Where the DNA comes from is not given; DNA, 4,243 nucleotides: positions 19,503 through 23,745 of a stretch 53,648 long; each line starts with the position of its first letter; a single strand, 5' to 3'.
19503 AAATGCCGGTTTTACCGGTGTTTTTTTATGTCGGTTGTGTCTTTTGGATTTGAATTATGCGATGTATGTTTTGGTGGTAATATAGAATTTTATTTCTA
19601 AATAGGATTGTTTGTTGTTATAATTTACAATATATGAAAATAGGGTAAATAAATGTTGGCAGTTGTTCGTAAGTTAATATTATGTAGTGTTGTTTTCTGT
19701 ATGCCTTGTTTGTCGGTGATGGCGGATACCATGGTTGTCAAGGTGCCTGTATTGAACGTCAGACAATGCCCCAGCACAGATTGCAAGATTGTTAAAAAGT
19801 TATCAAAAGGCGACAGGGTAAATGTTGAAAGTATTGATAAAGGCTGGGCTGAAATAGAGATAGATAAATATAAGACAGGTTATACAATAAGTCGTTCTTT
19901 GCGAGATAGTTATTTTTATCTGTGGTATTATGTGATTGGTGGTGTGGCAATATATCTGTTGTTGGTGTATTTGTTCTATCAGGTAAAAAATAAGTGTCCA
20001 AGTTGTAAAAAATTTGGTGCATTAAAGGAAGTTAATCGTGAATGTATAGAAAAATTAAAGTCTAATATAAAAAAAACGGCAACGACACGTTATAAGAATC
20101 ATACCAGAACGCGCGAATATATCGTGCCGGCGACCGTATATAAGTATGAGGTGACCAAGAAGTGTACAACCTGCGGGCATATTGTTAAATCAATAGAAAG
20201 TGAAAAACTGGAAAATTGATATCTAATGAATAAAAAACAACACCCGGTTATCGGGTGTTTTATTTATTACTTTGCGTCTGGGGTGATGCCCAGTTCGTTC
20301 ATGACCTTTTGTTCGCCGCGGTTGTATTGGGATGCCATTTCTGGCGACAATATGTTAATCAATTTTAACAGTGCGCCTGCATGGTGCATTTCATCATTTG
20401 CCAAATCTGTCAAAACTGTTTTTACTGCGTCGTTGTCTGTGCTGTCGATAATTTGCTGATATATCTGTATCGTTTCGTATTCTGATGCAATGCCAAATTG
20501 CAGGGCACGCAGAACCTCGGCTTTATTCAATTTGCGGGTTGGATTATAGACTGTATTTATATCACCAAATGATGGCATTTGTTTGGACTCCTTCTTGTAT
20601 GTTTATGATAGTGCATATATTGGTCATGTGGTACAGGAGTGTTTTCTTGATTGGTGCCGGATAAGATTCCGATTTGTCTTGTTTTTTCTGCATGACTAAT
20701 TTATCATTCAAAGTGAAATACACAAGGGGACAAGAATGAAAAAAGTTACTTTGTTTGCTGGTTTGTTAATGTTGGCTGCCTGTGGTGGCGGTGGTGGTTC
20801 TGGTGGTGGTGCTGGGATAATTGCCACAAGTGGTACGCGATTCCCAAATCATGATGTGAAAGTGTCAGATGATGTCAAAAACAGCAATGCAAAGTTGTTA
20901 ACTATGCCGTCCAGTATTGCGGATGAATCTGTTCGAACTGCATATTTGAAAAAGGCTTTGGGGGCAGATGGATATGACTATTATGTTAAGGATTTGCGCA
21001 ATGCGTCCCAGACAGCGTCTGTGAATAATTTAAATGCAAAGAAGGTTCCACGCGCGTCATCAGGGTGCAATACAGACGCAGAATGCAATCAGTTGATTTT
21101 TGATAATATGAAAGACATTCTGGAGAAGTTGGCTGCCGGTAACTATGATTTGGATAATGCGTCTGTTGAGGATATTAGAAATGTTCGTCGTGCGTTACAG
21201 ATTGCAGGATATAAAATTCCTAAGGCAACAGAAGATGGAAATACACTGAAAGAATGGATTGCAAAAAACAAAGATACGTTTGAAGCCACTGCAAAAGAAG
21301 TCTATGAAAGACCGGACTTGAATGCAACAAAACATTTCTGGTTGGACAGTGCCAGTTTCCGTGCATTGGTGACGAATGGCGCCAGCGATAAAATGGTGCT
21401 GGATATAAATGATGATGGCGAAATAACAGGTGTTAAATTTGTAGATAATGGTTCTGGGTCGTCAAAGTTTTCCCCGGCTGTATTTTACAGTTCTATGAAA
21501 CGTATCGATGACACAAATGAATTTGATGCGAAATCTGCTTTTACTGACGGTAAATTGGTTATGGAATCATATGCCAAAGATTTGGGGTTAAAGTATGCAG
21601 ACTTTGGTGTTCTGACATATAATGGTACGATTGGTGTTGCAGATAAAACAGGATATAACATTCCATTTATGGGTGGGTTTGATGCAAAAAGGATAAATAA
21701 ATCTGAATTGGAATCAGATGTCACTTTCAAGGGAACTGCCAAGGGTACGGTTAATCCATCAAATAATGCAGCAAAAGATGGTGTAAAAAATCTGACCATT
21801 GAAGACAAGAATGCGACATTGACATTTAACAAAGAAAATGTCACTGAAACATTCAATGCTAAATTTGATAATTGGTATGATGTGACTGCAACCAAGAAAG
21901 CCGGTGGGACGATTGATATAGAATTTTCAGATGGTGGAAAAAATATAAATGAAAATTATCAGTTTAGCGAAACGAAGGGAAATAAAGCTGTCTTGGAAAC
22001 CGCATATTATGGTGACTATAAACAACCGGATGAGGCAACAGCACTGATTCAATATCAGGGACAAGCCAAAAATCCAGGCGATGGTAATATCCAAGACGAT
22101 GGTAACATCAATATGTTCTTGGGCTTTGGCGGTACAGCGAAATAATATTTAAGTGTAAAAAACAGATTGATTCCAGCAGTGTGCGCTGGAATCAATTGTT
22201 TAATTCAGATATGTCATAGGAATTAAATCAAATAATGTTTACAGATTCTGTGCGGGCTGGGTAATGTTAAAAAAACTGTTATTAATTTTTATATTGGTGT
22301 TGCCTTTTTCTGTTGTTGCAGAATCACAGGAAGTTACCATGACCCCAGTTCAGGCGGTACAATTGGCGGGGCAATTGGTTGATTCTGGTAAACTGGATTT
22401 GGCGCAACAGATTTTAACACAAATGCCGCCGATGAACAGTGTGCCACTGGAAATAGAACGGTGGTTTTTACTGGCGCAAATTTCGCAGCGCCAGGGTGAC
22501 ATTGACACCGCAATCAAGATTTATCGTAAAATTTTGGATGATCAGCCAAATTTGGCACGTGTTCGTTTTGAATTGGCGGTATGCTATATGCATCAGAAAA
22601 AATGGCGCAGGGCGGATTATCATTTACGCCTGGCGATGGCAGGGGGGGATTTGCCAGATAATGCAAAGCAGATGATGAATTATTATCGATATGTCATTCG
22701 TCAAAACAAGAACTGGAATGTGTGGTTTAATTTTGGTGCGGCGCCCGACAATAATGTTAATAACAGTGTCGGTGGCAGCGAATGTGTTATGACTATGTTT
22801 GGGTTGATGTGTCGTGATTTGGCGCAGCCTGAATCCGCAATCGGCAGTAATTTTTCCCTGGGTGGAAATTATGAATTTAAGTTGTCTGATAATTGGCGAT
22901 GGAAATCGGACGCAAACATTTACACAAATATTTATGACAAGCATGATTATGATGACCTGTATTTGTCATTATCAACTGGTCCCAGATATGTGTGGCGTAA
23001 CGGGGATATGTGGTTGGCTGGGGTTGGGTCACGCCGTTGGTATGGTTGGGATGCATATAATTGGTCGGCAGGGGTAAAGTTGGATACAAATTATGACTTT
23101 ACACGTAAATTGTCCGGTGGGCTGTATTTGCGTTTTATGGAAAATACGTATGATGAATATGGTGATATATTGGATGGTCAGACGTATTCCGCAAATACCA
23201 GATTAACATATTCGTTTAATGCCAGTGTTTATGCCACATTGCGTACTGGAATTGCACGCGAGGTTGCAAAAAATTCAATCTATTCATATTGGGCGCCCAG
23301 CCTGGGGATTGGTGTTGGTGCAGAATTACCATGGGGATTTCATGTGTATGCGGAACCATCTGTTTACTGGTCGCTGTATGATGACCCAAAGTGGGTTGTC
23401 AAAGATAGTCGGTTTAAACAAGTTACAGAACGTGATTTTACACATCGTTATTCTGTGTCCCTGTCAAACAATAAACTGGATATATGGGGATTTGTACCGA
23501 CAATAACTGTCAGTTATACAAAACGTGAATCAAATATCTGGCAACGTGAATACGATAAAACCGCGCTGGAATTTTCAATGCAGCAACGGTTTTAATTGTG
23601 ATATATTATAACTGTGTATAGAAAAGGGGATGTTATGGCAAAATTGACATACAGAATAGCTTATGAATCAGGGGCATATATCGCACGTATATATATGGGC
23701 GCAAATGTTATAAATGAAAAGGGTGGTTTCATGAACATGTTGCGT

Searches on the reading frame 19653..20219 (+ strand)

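Call 49: search_protein_families(library=pfam, proteins=[window:19653-20219:+], max_evalue=0.0001)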
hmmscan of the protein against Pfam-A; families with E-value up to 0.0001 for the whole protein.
window:19653-20219:+ (188 aa): 1 family
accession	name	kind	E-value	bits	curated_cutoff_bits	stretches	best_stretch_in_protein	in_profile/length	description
PF08239.17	SH3_3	-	5.2e-10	39.8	27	1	33-78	2-48/54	Bacterial SH3 domain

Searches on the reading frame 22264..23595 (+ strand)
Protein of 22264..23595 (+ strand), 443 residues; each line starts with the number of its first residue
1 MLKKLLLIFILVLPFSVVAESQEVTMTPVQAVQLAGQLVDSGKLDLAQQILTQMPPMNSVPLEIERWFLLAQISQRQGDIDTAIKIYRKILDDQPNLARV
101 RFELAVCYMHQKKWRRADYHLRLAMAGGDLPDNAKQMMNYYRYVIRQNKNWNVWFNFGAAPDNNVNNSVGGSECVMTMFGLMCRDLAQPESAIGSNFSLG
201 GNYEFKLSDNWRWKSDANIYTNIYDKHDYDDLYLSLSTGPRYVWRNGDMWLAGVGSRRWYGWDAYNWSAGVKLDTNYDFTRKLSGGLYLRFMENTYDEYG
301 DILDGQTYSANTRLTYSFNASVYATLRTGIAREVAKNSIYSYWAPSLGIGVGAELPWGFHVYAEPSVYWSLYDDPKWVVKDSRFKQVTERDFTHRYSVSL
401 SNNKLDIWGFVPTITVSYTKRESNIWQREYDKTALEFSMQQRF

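Call 49: search_protein_families(library=pfam, proteins=[window:22264-23595:+], max_evalue=0.0001)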
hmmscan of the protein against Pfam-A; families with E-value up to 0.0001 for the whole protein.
window:22264-23595:+ (443 aa): 8 families
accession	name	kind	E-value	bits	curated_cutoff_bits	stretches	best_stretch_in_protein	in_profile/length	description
PF04575.19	SlipAM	-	6.8e-37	128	22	1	151-443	1-288/288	Surface lipoprotein assembly modifier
PF24575.1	TPR_Slam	-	7e-09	36.5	35.2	1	70-118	53-101/104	Surface lipoprotein assembly modifier, N-terminal TPR repeats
PF14559.12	TPR_19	-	2.3e-08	34.7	25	1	77-117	4-44/68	Tetratricopeptide repeat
PF07719.23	TPR_2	-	6.3e-07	29.5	27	0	65-96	2-33/34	Tetratricopeptide repeat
PF13428.12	TPR_14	-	3.9e-06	27.5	23.5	1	65-105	2-42/44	Tetratricopeptide repeat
PF13174.12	TPR_6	-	8.8e-06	26.5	26.3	0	68-96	4-32/33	Tetratricopeptide repeat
PF13431.12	TPR_17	-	1.2e-05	25.7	24.4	0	87-117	2-32/34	Tetratricopeptide repeat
PF12895.13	ANAPC3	-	2.4e-05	25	27.2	0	66-121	25-79/82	Anaphase-promoting complex, cyclosome, subunit 3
